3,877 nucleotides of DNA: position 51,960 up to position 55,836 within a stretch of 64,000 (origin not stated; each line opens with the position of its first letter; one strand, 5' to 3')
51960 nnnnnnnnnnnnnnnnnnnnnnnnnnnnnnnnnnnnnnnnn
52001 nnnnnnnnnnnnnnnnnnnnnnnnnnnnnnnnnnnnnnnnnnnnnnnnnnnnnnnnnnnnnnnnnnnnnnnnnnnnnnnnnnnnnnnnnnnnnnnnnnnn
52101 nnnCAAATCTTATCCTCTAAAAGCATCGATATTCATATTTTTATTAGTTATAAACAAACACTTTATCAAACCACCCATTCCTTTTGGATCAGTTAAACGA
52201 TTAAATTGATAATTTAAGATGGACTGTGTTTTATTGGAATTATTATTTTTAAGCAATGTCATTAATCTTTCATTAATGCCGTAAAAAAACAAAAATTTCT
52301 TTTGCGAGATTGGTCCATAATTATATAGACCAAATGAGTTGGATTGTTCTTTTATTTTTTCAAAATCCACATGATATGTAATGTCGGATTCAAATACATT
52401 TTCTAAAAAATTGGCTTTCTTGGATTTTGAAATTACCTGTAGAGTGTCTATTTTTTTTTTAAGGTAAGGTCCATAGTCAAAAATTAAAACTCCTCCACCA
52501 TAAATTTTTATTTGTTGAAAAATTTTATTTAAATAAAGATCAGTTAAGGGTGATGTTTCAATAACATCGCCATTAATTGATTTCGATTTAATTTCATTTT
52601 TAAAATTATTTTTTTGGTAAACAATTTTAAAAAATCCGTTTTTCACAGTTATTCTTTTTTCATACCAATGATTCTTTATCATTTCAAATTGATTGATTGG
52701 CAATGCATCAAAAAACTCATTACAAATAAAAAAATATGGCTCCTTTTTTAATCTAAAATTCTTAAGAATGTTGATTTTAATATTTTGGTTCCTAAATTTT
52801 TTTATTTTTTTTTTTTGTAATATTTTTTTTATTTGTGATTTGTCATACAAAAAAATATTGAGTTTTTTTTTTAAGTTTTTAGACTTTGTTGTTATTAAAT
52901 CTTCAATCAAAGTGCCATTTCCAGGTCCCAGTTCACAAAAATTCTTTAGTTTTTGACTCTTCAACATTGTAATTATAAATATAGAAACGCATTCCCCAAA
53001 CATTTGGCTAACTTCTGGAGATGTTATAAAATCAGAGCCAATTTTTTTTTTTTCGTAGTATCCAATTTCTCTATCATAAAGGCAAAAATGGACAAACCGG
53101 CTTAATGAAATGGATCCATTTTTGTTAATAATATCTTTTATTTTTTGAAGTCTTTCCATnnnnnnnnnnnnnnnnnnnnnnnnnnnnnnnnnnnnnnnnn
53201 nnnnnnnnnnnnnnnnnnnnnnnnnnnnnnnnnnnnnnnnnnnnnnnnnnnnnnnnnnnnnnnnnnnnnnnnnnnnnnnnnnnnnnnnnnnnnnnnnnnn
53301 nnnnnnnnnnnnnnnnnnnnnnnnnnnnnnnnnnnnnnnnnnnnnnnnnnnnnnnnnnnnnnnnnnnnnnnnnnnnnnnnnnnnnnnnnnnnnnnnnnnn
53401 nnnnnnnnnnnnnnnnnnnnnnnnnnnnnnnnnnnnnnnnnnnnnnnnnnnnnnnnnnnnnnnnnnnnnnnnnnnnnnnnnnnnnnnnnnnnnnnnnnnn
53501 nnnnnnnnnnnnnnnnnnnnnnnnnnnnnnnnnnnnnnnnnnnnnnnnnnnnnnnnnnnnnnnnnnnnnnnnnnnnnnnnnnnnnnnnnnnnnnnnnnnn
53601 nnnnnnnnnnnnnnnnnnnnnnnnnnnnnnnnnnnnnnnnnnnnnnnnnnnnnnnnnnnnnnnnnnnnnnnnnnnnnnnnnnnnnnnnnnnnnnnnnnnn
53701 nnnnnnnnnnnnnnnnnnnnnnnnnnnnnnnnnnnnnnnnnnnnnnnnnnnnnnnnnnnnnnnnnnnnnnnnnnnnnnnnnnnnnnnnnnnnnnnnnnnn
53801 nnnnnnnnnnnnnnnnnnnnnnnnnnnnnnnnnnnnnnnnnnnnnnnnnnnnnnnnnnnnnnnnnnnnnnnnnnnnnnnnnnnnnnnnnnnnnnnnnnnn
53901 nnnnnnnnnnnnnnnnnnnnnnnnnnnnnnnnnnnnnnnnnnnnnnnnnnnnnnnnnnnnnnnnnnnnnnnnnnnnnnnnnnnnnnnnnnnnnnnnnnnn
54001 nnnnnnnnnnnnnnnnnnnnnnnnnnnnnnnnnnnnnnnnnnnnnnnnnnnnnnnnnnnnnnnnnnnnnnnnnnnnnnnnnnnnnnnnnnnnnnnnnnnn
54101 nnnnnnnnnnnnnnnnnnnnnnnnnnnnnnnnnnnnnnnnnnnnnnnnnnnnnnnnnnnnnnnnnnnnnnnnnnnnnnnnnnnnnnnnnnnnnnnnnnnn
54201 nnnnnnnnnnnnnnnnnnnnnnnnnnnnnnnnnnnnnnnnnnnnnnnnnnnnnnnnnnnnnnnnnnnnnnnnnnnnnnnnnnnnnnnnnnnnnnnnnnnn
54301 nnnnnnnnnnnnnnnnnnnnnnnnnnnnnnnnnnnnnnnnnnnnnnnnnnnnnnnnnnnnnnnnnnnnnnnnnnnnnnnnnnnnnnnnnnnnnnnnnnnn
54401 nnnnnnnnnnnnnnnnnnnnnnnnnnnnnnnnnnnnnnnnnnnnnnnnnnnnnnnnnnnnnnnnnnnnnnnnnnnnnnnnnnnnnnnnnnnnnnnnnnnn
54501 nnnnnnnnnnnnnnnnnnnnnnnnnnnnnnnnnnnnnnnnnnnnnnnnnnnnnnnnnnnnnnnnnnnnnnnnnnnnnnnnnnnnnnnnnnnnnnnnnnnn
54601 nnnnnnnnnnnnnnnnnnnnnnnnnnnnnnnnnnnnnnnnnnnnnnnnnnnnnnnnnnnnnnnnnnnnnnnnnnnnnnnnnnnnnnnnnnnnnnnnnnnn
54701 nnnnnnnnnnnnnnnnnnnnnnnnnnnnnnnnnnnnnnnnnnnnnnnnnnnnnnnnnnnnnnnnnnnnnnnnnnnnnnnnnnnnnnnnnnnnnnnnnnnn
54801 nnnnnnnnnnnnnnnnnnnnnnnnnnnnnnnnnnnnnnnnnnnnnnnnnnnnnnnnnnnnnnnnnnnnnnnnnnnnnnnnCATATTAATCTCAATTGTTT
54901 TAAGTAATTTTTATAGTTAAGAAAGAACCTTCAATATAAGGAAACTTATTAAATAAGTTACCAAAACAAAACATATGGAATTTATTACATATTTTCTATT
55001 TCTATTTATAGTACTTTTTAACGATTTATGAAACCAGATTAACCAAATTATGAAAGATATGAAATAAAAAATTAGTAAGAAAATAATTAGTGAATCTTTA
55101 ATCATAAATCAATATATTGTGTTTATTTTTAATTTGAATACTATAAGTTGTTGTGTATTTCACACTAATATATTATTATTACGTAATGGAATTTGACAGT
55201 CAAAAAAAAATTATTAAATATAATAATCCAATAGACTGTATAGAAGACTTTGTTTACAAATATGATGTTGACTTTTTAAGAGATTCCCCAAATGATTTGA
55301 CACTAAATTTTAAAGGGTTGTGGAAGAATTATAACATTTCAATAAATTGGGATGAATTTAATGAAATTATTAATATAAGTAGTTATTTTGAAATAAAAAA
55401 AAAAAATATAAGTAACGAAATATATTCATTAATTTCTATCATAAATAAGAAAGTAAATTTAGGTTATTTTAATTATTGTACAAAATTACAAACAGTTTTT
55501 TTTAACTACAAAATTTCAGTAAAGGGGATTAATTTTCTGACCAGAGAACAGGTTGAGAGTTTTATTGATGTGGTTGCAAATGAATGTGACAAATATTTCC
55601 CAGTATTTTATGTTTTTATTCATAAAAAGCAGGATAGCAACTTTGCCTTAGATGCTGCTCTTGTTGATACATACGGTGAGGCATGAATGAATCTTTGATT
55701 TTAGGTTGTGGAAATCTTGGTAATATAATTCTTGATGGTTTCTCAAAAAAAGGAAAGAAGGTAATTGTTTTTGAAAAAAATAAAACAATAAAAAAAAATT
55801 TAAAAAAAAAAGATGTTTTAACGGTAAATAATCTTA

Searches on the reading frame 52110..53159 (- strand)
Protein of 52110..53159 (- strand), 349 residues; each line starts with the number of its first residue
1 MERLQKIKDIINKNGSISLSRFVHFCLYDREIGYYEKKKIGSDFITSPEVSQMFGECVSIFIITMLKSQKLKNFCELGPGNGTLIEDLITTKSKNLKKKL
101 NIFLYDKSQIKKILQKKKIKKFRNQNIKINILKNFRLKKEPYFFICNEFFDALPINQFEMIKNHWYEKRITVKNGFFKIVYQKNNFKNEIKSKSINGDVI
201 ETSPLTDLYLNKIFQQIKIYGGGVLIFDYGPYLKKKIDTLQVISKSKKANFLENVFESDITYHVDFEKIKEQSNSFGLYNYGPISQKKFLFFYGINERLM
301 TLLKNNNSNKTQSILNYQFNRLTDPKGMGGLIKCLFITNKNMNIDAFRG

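Call 43: search_protein_families(library=pfam, proteins=[window:52110-53159:-], max_evalue=0.00001)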
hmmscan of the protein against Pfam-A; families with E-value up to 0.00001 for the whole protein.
window:52110-53159:- (349 aa): 1 family
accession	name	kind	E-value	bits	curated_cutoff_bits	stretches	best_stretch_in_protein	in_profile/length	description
PF02636.23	Methyltransf_28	-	1.4e-31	110.3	23.3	1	58-282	2-247/249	Putative S-adenosyl-L-methionine-dependent methyltransferase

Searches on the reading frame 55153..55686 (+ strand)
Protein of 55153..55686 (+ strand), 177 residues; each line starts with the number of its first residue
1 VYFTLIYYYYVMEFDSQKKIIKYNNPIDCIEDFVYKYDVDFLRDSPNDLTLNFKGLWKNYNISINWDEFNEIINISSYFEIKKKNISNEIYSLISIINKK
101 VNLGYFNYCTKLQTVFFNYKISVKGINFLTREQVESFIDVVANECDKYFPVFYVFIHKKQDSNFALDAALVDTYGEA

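Call 43: search_protein_families(library=pfam, proteins=[window:55153-55686:+], max_evalue=0.00001)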
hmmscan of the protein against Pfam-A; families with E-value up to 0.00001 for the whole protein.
window:55153-55686:+ (177 aa): 1 family
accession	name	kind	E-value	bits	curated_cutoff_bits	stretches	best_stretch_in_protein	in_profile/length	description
PF10722.14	YbjN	-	3.9e-08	34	22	1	27-152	2-124/126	Putative bacterial sensory transduction regulator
